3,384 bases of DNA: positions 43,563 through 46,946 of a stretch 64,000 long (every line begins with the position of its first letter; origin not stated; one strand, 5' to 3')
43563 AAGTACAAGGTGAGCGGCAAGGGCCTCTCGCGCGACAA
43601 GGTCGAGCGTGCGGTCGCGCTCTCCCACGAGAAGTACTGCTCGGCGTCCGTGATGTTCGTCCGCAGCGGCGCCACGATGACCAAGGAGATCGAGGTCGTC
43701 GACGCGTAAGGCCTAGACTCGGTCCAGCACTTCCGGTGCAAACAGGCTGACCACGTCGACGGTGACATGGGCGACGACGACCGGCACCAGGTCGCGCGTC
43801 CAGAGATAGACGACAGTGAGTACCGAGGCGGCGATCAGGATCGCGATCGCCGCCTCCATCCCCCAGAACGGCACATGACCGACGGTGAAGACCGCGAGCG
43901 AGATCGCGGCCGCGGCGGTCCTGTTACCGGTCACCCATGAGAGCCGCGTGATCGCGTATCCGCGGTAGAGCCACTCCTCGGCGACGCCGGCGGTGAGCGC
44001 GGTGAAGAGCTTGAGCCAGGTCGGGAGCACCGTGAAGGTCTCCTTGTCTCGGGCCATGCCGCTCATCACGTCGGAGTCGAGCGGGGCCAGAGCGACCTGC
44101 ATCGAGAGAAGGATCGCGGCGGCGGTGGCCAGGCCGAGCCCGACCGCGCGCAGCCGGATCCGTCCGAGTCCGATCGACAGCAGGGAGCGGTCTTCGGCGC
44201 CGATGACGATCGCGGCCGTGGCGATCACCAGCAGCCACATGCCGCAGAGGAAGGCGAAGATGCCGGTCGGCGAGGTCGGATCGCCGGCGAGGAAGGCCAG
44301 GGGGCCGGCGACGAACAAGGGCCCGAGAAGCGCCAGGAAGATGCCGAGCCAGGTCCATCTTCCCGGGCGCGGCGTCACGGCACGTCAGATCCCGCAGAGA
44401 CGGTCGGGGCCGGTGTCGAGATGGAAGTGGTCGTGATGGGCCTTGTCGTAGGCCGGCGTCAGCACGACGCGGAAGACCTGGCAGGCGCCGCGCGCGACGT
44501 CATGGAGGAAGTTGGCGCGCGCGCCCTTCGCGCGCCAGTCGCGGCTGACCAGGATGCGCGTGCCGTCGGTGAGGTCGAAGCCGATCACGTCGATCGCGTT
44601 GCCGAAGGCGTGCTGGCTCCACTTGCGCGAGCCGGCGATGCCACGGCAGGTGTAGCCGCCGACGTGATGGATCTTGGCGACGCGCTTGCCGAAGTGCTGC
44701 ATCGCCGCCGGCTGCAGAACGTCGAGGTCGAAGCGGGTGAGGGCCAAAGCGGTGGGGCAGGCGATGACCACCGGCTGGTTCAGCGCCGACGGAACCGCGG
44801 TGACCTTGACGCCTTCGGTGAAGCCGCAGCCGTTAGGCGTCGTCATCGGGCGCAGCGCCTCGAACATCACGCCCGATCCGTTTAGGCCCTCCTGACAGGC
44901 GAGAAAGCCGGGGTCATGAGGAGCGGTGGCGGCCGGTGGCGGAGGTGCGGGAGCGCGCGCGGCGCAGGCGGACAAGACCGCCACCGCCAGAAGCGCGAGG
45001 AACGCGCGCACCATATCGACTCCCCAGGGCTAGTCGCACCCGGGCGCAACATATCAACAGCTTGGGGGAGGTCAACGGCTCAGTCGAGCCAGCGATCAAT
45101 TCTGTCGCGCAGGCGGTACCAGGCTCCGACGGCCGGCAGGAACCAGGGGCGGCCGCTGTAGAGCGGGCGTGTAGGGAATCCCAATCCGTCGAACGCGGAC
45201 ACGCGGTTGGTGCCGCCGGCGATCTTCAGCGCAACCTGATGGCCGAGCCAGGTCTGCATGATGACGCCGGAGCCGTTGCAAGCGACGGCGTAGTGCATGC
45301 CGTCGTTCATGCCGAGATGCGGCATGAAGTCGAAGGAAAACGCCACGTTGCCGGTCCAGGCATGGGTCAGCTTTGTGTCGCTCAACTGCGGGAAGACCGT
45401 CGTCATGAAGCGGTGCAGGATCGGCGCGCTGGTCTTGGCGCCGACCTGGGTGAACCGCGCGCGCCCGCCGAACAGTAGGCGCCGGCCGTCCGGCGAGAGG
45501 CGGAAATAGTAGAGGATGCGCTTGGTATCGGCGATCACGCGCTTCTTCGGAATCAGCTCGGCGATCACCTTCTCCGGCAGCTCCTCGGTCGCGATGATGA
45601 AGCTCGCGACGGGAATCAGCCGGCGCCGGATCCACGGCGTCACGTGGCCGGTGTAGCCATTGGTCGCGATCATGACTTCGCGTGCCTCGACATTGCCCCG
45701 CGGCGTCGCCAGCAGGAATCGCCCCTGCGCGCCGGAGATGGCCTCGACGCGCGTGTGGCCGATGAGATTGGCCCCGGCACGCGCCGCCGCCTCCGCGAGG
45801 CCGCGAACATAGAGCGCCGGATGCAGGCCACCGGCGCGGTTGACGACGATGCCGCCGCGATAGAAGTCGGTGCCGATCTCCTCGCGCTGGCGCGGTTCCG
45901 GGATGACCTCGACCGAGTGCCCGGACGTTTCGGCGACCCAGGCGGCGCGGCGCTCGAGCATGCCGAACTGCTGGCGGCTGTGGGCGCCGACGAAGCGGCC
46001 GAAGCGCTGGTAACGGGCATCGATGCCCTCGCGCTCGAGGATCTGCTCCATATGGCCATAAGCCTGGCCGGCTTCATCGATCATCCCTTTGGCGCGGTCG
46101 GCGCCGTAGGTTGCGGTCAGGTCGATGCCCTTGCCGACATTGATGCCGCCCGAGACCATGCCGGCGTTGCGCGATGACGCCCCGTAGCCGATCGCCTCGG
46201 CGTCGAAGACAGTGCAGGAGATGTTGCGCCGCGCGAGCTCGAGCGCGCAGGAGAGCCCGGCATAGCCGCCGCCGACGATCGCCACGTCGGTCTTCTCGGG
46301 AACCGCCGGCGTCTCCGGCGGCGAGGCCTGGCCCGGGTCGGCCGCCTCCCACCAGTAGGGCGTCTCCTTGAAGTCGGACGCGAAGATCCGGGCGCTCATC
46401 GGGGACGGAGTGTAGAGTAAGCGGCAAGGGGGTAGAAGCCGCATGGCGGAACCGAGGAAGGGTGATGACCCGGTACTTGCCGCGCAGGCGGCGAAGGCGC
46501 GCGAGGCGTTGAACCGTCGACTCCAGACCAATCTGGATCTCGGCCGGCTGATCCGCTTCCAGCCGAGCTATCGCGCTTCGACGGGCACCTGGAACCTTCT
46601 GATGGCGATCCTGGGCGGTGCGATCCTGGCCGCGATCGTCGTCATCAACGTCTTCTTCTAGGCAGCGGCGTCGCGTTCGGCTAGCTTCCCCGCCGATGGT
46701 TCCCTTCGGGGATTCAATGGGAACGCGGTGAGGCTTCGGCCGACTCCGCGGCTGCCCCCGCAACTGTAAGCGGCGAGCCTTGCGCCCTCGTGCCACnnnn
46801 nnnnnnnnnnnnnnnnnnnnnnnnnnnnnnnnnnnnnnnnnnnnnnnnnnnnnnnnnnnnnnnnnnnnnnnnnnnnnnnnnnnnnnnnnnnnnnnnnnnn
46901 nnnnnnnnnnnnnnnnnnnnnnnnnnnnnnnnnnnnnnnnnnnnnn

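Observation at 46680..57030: Two paralogous cobalamin riboswitches on opposite strands bracket a 10-kb block (btuB-like TonB-dependent receptor at one end, btuFCD-like ABC importer at the other)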

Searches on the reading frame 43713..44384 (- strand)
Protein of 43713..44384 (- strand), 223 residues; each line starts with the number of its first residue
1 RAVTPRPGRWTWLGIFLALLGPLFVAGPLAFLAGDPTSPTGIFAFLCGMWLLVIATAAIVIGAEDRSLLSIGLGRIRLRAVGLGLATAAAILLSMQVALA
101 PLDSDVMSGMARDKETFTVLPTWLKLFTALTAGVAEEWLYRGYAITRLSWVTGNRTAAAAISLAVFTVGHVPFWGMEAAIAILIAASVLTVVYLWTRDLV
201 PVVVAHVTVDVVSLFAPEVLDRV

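Call 62: search_protein_families(library=pfam, proteins=[window:43713-44384:-], max_evalue=0.00001)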
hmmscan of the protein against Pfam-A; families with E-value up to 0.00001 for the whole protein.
window:43713-44384:- (223 aa): 1 family
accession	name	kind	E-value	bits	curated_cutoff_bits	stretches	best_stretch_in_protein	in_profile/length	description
PF02517.21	Rce1-like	-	4.5e-16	59.4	22.4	1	121-211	4-92/93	Type II CAAX prenyl endopeptidase Rce1-like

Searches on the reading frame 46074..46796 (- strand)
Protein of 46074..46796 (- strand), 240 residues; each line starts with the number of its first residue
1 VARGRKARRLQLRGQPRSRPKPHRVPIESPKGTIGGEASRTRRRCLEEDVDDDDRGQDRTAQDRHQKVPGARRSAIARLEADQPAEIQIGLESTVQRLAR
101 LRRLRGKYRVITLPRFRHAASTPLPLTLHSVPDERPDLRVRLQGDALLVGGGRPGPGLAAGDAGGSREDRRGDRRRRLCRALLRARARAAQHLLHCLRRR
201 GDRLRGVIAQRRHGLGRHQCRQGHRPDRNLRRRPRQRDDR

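Call 6: search_protein_families(library=pfam, proteins=[window:46074-46796:-], max_evalue=0.001)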
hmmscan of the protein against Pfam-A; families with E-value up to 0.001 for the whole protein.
window:46074-46796:- (240 aa): 0 families
